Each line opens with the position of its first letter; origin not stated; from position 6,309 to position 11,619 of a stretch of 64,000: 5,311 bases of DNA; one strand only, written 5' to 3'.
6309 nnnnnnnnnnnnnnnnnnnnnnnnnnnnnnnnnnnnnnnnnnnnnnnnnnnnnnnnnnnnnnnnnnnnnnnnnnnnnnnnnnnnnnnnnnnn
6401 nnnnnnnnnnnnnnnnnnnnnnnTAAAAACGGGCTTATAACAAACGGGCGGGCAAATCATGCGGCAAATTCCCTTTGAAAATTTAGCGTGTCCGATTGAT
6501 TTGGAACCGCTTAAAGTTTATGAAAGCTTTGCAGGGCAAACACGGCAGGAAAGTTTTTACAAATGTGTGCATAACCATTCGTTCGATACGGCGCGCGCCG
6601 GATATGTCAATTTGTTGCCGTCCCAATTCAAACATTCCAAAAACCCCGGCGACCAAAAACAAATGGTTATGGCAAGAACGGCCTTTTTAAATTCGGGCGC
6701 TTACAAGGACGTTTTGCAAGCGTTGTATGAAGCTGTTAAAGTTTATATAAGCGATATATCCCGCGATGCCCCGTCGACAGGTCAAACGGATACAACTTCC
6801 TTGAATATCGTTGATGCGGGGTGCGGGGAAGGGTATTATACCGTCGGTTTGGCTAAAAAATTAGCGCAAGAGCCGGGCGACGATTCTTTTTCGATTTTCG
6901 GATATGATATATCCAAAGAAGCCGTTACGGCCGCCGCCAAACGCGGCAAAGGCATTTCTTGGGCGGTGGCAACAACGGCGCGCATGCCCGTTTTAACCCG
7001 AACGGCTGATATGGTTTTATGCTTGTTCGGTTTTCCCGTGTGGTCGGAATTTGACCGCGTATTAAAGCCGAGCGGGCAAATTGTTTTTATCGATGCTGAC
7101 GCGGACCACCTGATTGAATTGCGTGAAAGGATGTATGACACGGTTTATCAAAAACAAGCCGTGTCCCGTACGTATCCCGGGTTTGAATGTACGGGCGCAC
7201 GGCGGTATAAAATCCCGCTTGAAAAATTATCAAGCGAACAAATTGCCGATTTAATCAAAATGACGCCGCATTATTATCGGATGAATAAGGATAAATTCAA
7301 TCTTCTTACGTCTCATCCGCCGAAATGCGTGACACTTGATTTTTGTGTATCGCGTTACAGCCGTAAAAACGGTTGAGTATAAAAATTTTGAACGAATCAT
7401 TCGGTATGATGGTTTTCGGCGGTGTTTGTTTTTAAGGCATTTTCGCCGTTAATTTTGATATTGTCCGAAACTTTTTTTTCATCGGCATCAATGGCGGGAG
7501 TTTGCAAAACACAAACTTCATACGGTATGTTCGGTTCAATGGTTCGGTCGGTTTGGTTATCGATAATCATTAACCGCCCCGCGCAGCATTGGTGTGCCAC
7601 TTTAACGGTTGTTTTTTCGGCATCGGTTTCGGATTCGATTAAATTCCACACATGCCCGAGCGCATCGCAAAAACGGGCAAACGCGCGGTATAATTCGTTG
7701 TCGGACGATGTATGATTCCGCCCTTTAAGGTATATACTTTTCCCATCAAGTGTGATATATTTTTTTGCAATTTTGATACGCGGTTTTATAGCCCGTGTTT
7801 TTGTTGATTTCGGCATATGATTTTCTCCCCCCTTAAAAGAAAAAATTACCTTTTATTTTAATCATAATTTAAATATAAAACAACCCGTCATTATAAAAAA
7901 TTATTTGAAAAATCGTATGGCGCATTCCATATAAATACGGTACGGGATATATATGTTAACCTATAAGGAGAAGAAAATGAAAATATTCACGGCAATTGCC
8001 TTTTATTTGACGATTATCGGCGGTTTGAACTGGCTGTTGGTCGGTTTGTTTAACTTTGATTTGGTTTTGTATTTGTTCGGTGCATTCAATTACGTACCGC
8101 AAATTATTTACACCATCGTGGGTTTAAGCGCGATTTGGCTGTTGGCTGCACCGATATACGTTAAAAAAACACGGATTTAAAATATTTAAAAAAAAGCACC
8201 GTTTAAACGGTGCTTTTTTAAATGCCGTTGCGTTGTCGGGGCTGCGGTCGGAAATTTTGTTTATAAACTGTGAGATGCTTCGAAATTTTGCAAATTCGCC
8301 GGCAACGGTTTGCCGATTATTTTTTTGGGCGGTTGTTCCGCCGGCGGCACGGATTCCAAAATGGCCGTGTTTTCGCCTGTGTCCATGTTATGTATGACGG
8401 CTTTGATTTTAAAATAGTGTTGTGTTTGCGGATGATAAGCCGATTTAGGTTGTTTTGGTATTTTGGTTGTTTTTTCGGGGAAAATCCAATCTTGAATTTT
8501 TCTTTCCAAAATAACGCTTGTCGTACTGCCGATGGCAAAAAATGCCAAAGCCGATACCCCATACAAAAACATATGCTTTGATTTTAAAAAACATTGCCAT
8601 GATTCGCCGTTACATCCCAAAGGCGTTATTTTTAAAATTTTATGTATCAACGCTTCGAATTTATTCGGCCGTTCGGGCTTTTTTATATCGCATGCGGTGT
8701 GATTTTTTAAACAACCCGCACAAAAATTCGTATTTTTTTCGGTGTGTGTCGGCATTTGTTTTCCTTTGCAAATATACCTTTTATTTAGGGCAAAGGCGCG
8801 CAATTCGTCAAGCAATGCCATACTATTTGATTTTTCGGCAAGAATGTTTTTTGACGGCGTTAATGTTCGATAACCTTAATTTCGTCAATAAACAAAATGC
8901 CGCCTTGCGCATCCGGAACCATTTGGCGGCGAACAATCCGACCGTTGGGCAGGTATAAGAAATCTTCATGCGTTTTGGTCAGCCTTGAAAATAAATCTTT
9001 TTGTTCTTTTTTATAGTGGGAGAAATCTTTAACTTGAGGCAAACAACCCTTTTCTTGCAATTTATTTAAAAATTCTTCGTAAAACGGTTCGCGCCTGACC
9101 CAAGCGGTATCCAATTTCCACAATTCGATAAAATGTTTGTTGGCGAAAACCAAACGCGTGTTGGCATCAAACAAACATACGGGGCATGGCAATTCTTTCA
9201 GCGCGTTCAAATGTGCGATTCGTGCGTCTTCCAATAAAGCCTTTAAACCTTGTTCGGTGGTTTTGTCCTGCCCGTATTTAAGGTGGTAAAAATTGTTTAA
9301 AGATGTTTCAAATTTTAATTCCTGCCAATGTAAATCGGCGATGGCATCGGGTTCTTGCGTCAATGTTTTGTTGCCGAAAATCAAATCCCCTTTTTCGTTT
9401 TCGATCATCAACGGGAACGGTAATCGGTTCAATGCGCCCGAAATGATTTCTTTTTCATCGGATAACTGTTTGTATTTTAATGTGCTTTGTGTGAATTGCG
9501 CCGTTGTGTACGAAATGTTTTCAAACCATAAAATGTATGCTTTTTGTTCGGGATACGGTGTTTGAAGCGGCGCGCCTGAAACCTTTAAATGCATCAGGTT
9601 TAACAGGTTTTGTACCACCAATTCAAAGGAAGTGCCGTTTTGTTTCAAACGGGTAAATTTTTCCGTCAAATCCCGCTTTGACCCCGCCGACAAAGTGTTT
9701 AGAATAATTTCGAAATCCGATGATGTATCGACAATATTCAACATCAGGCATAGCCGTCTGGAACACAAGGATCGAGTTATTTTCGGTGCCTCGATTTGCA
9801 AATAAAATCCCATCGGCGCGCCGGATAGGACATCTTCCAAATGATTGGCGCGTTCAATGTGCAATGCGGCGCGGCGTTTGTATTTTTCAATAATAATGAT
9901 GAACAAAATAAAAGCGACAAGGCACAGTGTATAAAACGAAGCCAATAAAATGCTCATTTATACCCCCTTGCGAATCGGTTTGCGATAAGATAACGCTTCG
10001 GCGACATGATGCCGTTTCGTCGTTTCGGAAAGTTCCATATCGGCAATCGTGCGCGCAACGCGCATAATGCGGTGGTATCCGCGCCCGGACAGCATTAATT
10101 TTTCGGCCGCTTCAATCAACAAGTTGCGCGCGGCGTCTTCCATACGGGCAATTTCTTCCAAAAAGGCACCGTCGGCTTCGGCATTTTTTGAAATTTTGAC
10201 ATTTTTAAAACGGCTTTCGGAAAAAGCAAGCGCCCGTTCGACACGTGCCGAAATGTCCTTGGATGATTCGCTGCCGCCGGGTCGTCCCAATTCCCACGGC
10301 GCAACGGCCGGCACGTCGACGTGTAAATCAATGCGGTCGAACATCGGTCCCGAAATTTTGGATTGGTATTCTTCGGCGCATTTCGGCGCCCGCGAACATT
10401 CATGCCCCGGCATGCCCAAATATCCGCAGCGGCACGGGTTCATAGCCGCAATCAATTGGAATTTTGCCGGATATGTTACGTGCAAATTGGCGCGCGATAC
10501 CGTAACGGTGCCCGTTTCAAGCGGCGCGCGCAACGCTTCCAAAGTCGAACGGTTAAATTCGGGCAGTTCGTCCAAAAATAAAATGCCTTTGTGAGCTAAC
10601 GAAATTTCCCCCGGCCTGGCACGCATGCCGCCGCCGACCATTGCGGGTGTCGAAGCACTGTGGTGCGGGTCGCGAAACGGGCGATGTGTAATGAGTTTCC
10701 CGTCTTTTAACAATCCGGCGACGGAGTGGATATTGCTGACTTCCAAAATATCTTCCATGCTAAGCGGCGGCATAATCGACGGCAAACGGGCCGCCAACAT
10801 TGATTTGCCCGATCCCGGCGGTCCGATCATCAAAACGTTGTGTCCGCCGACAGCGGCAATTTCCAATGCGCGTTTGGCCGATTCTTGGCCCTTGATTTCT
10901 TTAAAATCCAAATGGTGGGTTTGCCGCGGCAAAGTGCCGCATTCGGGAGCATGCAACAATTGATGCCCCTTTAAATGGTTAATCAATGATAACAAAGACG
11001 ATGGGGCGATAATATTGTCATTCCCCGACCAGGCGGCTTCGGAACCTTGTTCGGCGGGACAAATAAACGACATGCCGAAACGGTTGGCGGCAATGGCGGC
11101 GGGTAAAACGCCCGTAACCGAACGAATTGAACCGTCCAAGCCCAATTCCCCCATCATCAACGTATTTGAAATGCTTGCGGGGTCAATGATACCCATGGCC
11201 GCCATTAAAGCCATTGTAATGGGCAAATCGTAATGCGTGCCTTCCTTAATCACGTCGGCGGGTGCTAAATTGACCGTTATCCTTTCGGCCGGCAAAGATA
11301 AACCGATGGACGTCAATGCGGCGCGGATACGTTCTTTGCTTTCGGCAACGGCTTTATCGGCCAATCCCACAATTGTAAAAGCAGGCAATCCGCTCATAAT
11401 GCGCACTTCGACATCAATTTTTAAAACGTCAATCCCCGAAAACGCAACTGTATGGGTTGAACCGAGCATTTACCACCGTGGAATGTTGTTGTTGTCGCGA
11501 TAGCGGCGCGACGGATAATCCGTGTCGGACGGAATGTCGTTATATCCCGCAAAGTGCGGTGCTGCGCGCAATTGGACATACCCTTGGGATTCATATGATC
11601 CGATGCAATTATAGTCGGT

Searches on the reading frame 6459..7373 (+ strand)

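Call 80: search_protein_families(library=pfam, proteins=[window:6459-7373:+], max_evalue=0.00001)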
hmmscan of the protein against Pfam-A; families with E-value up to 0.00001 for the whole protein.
window:6459-7373:+ (305 aa): 6 families
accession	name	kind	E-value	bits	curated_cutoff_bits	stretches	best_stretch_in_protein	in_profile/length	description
PF21302.3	Zn_ribbon_RlmA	-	1e-14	54.7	27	1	10-61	2-44/44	RlmA, N-terminal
PF13649.12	Methyltransf_25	-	2.3e-10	41.5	27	1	117-206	1-97/97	Methyltransferase domain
PF08241.18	Methyltransf_11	-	4.8e-09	37.2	21.2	1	118-210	1-95/95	Methyltransferase domain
PF13847.12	Methyltransf_31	-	1.7e-08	34.7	27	1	114-226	4-129/145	Methyltransferase domain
PF08242.18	Methyltransf_12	-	4.7e-06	27.7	30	0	118-202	1-85/98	Methyltransferase domain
PF13679.12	Methyltransf_32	-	4.9e-06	27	27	1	104-169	20-79/143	Methyltransferase domain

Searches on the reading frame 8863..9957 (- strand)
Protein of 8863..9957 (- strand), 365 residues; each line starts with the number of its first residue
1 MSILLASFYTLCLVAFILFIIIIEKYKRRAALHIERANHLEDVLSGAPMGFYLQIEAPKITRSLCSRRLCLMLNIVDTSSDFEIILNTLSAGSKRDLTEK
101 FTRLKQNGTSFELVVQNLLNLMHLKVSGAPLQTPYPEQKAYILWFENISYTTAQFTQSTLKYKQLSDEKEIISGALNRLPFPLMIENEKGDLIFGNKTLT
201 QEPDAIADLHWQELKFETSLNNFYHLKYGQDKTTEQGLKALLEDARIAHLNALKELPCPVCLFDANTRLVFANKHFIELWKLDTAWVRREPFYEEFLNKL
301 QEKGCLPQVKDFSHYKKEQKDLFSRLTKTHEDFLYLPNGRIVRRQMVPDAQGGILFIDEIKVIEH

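Call 80: search_protein_families(library=pfam, proteins=[window:8863-9957:-], max_evalue=0.00001)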
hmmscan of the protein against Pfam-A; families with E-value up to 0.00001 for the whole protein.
window:8863-9957:- (365 aa): 1 family
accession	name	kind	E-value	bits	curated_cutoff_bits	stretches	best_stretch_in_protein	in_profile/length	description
PF12860.13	PAS_7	-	1.3e-06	29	27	1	255-355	3-101/115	PAS fold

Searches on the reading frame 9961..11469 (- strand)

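Call 80: search_protein_families(library=pfam, proteins=[window:9961-11469:-], max_evalue=0.00001)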
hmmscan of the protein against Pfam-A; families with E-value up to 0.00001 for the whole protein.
window:9961-11469:- (503 aa): 6 families
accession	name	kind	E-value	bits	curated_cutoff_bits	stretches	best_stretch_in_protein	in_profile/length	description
PF01078.27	Mg_chelatase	-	3.3e-95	317.8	20.3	1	188-390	1-203/207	Magnesium chelatase, subunit ChlI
PF13541.12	ChlI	-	5.2e-39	133.3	27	1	20-140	1-120/121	Subunit ChlI of Mg-chelatase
PF13335.12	Mg_chelatase_C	-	2.4e-26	92.6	26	1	401-496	2-94/94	Magnesium chelatase, subunit ChlI C-terminal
PF00493.29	MCM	-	1e-10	41.6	23.3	1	204-350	52-178/224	MCM P-loop domain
PF07728.20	AAA_5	-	1.3e-10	41.9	22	1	211-346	1-124/139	AAA domain (dynein-related subfamily)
PF00158.32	Sigma54_activat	-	2e-07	31.3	20.2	0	199-344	12-142/168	Sigma-54 interaction domain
